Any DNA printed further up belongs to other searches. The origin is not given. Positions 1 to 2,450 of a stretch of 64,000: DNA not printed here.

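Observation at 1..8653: Chemotaxis operon (two CheW, MCP, CheA-REC hybrid, CheB) directly downstream of an AMP-ligase / TPR-cNMP-binding / amidohydrolase operon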

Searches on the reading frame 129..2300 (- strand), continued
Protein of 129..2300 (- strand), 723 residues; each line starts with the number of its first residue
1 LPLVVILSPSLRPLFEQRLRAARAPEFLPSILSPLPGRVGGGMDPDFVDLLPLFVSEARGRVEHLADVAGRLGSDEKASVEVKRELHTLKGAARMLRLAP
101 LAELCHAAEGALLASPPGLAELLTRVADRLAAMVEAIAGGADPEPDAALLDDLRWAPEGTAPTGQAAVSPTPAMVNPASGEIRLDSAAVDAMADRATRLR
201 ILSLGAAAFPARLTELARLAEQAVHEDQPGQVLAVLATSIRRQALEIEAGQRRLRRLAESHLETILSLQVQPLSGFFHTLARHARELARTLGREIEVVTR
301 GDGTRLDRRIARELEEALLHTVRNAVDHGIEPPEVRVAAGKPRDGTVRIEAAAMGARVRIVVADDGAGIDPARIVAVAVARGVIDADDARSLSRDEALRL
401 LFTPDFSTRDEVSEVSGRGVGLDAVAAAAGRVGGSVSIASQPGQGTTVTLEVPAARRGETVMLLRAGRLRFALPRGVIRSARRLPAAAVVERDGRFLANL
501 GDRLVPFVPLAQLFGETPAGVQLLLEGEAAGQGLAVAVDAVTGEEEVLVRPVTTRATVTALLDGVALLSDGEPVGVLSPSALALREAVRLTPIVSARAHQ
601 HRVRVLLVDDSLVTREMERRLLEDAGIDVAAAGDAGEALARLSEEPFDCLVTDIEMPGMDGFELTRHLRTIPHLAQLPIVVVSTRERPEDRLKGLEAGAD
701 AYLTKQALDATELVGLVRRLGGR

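Call 64: search_protein_families(library=pfam, proteins=[L005:34-1470:+, L006:4447-5766:+, L006:2595-4322:+, L006:11026-12228:+, L005:7018-8334:+, L003:5874-7361:+], max_evalue=0.001)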
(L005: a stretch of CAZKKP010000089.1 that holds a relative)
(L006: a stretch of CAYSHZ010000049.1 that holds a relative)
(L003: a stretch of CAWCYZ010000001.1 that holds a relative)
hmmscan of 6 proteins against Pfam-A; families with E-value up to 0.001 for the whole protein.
L005:34-1470:+ (478 aa): 1 family
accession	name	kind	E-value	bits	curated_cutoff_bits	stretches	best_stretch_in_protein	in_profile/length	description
PF02492.25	cobW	-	0.00053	20.1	20.7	1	272-335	113-179/180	CobW/HypB/UreG, nucleotide-binding domain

L006:4447-5766:+ (439 aa): 1 family
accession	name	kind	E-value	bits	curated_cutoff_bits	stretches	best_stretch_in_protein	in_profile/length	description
PF02492.25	cobW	-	0.00076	19.5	20.7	0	231-296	111-179/180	CobW/HypB/UreG, nucleotide-binding domain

L006:2595-4322:+ (575 aa): 5 families
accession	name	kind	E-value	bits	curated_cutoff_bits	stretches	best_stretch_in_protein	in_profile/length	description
PF00117.34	GATase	-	7.1e-44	150.2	22.8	1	73-251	2-187/190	Glutamine amidotransferase class-I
PF00958.27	GMP_synt_C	-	4.5e-43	145.7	27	1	483-574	1-92/92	GMP synthase C terminal domain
PF07722.19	Peptidase_C26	-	1e-08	35.6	20.5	1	135-236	100-219/219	Peptidase C26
PF02540.23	NAD_synthase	-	1.1e-06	28.4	21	1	276-334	15-74/242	NAD synthase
PF03054.22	tRNA_Me_trans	-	0.00032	20.9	20.6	0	281-303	2-24/202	tRNA methyl transferase HUP domain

L006:11026-12228:+ (400 aa): 2 families
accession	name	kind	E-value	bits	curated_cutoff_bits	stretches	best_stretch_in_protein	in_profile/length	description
PF01739.24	CheR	-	3.7e-45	154.2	27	1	70-248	2-182/195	CheR methyltransferase, SAM binding domain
PF08242.18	Methyltransf_12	-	1.9e-05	25.8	30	1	128-237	19-98/98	Methyltransferase domain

L005:7018-8334:+ (438 aa): 2 families
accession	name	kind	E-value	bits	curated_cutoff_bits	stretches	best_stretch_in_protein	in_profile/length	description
PF01739.24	CheR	-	1.7e-50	171.7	27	1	68-251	1-184/195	CheR methyltransferase, SAM binding domain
PF08242.18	Methyltransf_12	-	0.0007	20.7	30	0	173-238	64-98/98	Methyltransferase domain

L003:5874-7361:+ (495 aa): 4 families
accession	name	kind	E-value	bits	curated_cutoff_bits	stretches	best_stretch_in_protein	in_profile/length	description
PF00015.26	MCPsignal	-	6.4e-28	98.2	34.6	1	141-324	2-171/172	Methyl-accepting chemotaxis protein (MCP) signalling domain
PF02743.24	dCache_1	-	3.8e-11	43.4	45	1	378-488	56-151/240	Cache domain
PF22673.2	MCP-like_PDC_1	-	7.3e-06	26.8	27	1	407-488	29-107/113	Methyl-accepting chemotaxis protein-like, first PDC sensor domain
PF06103.16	DUF948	-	0.00096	19.7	37.2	0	66-132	25-87/89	Bacterial protein of unknown function (DUF948)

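Call 76: search_protein_families(library=pfam, proteins=[L049:6924-7397:+, L049:7381-7827:+, L068:6968-7483:+, L068:7480-7842:+, L068:7835-9058:+], max_evalue=0.1)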
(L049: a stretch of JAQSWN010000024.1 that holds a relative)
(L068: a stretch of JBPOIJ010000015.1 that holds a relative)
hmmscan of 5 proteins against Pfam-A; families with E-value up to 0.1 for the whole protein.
L049:6924-7397:+ (157 aa): 2 families
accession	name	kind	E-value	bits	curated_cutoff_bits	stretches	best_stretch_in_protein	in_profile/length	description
PF01584.24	CheW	-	2.7e-19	69.6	23.5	1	9-135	6-135/138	CheW-like domain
PF04211.18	MtrC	-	0.093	12.2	25.5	0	57-90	185-217/268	Tetrahydromethanopterin S-methyltransferase, subunit C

L049:7381-7827:+ (148 aa): 2 families
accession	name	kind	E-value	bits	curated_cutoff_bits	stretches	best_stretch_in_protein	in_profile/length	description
PF01584.24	CheW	-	0.00074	19.6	23.5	1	51-130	57-136/138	CheW-like domain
PF19625.5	DUF6130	-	0.059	13.6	23.7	1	26-87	21-82/153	Family of unknown function (DUF6130)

L068:6968-7483:+ (171 aa): 1 family
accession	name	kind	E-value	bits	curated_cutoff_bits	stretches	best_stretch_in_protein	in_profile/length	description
PF01584.24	CheW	-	2.6e-25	89.1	23.5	1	28-164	1-137/138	CheW-like domain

L068:7480-7842:+ (120 aa): 1 family
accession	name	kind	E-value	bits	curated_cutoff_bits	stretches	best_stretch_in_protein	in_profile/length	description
PF01584.24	CheW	-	1.2e-08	35.1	23.5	1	45-108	66-131/138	CheW-like domain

L068:7835-9058:+ (407 aa): 3 families
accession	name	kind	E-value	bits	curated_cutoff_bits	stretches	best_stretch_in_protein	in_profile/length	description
PF00015.26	MCPsignal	-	1.6e-31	109.9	34.6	1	190-373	3-172/172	Methyl-accepting chemotaxis protein (MCP) signalling domain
PF06103.16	DUF948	-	0.019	15.6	37.2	0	110-178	17-85/89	Bacterial protein of unknown function (DUF948)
PF20492.3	ERM_helical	-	0.062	13.8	40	1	276-323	62-109/120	Ezrin/radixin/moesin, alpha-helical domain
